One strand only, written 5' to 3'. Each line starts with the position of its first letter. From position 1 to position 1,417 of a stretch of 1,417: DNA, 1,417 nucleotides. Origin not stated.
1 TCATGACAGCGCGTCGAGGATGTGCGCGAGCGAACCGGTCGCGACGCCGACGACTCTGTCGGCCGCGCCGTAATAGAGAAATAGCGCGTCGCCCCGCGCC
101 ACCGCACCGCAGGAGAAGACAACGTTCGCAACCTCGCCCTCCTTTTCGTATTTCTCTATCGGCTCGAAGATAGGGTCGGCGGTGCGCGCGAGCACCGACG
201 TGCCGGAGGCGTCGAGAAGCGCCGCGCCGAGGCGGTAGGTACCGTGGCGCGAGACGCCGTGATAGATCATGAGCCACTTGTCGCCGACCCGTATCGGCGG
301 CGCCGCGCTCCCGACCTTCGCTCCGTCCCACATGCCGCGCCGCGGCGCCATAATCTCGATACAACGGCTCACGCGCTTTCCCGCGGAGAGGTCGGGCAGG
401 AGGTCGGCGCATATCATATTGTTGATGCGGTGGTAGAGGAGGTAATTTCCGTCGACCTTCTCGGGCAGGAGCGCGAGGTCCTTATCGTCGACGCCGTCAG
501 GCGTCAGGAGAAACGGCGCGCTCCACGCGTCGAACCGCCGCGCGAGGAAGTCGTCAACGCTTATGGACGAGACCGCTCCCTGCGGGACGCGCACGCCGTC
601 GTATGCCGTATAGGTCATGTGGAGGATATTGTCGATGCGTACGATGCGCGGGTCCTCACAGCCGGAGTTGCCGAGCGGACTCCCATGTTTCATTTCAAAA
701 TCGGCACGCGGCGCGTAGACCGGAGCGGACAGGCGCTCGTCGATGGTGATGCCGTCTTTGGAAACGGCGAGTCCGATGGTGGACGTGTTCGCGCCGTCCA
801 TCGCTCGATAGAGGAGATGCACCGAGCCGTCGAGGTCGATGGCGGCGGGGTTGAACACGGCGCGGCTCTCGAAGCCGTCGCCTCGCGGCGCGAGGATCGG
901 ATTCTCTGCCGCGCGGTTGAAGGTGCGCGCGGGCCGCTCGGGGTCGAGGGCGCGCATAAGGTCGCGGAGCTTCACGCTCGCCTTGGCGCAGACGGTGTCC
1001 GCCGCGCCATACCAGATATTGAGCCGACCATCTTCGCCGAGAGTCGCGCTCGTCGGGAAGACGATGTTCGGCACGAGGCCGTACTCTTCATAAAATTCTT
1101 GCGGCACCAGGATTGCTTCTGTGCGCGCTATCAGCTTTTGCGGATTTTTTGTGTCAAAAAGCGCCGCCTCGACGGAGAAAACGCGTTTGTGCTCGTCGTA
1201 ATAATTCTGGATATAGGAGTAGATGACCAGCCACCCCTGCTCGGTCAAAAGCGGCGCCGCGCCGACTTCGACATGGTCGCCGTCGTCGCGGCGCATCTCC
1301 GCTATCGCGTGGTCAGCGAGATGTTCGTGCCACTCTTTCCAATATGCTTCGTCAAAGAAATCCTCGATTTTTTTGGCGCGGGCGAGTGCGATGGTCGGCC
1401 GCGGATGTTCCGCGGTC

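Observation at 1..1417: Two GH130 (DUF377) modules fused in tandem in one polypeptide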

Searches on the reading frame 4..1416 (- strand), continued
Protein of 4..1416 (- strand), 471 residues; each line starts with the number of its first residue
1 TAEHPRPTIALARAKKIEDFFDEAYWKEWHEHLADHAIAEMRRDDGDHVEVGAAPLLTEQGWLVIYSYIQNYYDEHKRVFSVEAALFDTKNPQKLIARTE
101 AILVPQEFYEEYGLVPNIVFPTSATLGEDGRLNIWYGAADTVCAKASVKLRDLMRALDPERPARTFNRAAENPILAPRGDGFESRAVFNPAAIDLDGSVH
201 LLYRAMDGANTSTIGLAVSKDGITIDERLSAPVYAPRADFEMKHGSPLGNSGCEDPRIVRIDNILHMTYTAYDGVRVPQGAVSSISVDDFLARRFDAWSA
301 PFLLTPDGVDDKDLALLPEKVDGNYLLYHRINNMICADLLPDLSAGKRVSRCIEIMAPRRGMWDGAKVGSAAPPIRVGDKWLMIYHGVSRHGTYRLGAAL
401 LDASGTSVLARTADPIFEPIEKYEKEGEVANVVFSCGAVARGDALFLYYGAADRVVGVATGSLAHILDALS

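Call 66: search_protein_families(library=pfam, proteins=[P0122, L087:4210-5946:+, L086:2808-4643:+], max_evalue=0.01)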
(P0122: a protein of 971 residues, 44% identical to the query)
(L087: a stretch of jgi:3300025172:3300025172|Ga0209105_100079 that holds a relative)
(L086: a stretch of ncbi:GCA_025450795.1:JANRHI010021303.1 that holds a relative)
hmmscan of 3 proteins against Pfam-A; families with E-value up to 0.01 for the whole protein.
P0122 (971 aa): 1 family
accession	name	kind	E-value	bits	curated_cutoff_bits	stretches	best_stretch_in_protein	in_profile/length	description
PF04041.19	Glyco_hydro_130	-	3.5e-132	440.6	26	3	685-970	31-315/320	beta-1,4-mannooligosaccharide phosphorylase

L087:4210-5946:+ (579 aa): 3 families
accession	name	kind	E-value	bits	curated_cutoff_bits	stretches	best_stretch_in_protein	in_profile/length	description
PF04041.19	Glyco_hydro_130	-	7.4e-46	157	26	3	279-574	19-316/320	beta-1,4-mannooligosaccharide phosphorylase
PF00251.26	Glyco_hydro_32N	-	3e-08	34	22.1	1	32-135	73-179/307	Glycosyl hydrolases family 32 N-terminal domain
PF13859.12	BNR_3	-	0.0015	18.5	27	0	346-379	161-194/308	BNR repeat-like domain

L086:2808-4643:+ (612 aa): 2 families
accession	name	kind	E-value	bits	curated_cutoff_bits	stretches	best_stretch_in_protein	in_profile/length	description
PF04041.19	Glyco_hydro_130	-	2.3e-58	198.1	26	2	299-597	32-317/320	beta-1,4-mannooligosaccharide phosphorylase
PF04616.20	Glyco_hydro_43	-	1.2e-05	25.3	32.2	1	63-113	2-52/288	Glycosyl hydrolases family 43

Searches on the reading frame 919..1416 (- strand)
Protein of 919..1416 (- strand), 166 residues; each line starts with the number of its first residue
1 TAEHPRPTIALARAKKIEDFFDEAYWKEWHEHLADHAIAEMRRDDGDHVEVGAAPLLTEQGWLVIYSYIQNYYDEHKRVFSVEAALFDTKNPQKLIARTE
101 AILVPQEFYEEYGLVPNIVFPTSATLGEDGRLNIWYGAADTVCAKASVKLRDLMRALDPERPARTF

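Call 6: search_protein_families(library=pfam, proteins=[window:919-1416:-], max_evalue=1)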
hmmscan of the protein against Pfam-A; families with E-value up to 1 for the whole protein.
seq(166 aa): 1 family
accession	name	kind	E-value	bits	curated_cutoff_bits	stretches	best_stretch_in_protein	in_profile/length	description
PF04041.19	Glyco_hydro_130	-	6.5e-22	78.3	26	1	28-157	195-318/320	beta-1,4-mannooligosaccharide phosphorylase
